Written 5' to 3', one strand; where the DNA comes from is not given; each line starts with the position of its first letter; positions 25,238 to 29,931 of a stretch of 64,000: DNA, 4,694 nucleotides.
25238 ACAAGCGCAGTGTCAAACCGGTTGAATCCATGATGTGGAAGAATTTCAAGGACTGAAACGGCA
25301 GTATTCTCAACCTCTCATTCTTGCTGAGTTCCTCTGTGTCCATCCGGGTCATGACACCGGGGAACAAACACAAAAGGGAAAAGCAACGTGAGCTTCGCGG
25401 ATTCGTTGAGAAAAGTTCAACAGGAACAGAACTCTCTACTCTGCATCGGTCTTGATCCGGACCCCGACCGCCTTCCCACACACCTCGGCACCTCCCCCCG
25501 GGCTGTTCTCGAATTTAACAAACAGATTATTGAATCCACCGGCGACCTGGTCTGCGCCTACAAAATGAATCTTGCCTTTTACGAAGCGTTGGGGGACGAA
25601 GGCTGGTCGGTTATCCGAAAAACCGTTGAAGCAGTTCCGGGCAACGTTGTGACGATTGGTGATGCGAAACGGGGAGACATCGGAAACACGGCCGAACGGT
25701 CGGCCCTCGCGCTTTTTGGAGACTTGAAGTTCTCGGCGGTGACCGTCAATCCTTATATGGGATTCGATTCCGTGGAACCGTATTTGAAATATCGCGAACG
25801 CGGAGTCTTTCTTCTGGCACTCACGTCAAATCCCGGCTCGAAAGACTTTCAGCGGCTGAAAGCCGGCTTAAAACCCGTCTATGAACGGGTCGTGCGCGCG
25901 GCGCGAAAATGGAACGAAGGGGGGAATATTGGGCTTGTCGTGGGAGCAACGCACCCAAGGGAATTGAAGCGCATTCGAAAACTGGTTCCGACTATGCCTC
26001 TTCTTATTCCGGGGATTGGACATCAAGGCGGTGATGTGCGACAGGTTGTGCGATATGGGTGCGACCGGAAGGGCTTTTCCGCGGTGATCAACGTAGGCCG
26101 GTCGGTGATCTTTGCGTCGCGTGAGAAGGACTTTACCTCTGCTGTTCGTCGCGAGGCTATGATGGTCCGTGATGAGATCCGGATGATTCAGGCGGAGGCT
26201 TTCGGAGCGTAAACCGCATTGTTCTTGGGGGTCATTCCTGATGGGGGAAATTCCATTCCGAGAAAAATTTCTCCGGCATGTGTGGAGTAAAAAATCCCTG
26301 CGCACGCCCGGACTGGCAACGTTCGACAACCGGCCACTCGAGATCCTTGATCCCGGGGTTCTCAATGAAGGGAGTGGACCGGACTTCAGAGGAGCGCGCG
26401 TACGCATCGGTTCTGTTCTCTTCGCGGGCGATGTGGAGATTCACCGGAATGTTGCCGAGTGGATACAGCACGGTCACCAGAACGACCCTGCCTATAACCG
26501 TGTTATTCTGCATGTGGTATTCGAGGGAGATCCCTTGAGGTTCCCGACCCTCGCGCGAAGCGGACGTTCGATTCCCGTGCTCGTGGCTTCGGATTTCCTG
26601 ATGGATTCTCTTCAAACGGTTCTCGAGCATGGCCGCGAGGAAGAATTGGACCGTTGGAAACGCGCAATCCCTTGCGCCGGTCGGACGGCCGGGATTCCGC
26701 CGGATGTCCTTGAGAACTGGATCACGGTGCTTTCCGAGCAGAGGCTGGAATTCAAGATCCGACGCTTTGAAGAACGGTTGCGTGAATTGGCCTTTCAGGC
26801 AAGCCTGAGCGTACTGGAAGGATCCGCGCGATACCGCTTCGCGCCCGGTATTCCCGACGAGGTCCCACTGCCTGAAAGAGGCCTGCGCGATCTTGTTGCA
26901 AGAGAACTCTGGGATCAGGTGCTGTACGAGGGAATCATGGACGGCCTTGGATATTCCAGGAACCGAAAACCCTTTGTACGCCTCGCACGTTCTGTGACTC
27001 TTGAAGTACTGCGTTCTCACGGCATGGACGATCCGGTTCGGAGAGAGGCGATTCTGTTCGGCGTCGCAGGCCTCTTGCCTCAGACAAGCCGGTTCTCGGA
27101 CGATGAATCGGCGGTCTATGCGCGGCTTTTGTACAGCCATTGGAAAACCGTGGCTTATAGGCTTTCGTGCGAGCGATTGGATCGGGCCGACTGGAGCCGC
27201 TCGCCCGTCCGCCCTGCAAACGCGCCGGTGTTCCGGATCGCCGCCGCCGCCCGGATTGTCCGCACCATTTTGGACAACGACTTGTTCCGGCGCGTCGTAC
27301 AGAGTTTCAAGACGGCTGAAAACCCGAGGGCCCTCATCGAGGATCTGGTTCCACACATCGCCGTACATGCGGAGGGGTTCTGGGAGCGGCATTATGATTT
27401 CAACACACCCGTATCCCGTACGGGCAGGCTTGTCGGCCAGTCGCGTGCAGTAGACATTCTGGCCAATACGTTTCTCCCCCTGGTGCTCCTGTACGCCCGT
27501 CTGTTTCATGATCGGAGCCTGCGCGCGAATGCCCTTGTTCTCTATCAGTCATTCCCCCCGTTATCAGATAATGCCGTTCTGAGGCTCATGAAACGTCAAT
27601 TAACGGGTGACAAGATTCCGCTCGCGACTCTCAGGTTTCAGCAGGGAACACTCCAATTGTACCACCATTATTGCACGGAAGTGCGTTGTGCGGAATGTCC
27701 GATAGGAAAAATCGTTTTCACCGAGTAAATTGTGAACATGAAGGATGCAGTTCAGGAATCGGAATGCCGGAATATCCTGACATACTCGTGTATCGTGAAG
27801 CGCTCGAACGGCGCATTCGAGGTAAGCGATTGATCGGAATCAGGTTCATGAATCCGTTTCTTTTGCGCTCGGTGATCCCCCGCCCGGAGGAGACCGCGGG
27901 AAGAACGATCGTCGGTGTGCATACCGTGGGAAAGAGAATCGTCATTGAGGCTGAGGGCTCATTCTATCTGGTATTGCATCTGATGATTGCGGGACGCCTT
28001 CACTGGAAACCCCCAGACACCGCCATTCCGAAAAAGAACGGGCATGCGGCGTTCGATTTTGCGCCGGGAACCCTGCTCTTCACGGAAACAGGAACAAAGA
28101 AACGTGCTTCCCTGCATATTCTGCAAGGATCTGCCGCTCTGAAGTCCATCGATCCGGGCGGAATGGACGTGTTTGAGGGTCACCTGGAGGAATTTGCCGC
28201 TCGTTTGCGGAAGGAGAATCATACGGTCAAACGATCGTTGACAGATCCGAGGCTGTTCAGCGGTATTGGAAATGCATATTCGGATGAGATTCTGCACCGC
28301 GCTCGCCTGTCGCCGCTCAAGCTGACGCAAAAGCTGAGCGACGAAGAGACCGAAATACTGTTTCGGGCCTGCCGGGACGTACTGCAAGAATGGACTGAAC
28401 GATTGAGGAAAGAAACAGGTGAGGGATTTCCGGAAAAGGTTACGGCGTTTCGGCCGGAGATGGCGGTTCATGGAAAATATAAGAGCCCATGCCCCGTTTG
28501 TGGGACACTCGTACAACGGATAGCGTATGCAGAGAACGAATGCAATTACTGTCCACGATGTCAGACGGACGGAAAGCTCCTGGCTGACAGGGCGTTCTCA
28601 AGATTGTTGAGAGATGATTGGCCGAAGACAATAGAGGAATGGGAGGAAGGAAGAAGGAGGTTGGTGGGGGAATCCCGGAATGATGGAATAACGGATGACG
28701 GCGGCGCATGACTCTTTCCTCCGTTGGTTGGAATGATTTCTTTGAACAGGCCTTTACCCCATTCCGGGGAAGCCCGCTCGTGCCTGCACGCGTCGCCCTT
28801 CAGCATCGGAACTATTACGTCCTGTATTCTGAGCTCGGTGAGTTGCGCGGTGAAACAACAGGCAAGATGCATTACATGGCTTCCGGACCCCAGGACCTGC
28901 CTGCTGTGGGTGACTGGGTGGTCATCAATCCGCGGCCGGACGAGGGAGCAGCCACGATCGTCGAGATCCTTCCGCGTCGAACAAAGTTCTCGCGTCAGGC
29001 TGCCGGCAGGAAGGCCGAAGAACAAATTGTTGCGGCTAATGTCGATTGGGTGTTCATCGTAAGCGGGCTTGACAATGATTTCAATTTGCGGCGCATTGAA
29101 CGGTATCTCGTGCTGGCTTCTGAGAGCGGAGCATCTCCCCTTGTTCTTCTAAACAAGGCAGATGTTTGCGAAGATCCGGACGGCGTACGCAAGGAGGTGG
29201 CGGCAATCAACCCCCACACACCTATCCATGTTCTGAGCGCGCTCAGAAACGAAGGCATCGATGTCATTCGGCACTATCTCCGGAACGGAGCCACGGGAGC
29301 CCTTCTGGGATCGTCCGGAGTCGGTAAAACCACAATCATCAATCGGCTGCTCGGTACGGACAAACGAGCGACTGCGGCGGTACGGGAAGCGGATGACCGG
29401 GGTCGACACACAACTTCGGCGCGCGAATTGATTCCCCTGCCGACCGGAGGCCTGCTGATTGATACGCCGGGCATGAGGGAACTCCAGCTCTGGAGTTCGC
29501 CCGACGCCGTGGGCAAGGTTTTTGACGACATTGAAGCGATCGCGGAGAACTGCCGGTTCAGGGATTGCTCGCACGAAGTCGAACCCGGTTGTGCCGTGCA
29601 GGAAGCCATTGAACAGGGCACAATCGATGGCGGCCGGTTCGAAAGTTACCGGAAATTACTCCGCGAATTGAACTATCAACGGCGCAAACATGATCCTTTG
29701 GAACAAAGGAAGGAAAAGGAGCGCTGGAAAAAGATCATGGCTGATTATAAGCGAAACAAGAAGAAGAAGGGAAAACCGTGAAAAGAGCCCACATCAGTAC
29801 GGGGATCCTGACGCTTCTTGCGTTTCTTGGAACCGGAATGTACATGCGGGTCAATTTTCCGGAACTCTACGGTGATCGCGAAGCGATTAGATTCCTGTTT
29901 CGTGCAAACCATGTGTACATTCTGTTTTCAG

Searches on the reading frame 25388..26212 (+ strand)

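Call 84: search_protein_families(library=pfam, proteins=[window:25388-26212:+], max_evalue=0.00001)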
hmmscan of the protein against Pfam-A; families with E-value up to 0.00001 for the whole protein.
window:25388-26212:+ (274 aa): 1 family
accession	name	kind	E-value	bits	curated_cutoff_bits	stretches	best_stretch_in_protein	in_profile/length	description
PF00215.30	OMPdecase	-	8.3e-33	114.6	27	1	17-244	2-212/221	Orotidine 5'-phosphate decarboxylase / HUMPS family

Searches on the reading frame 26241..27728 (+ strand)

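Call 84: search_protein_families(library=pfam, proteins=[window:26241-27728:+], max_evalue=0.00001)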
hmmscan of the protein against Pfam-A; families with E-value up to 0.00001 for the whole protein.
window:26241-27728:+ (495 aa): 1 family
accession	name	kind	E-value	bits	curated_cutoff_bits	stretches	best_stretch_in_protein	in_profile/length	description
PF11013.13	DUF2851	-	2.3e-74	251.1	25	2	8-183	1-168/375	Protein of unknown function (DUF2851)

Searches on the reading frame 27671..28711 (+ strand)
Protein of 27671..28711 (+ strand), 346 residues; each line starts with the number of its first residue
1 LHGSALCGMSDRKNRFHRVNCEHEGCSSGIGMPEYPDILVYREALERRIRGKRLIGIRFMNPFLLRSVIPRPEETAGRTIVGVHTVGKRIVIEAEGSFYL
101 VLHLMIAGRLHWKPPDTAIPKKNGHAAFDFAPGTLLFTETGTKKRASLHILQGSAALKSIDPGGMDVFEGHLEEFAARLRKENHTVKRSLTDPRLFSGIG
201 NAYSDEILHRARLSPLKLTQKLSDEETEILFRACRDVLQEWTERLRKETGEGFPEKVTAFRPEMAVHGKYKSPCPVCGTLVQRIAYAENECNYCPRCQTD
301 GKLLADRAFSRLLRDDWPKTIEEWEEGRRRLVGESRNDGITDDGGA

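Call 84: search_protein_families(library=pfam, proteins=[window:27671-28711:+], max_evalue=0.00001)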
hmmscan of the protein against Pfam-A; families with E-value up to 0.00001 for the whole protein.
window:27671-28711:+ (346 aa): 3 families
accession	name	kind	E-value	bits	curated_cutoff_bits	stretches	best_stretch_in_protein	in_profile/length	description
PF06831.19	H2TH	-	1.5e-15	57.4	34.7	1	172-241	12-81/93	Formamidopyrimidine-DNA glycosylase H2TH domain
PF01149.29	Fapy_DNA_glyco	-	4e-14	53.7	25.5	1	32-136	1-106/117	Formamidopyrimidine-DNA glycosylase N-terminal domain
PF05833.16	NFACT_N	-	8.5e-06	25.2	31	0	172-243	176-245/456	NFACT N-terminal and middle domains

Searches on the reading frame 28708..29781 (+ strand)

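Call 84: search_protein_families(library=pfam, proteins=[window:28708-29781:+], max_evalue=0.00001)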
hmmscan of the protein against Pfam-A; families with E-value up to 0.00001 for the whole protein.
window:28708-29781:+ (357 aa): 1 family
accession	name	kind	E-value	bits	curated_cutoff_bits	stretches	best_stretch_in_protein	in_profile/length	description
PF03193.22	RsgA_GTPase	-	3.5e-50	170.6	30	1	87-262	1-174/174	RsgA GTPase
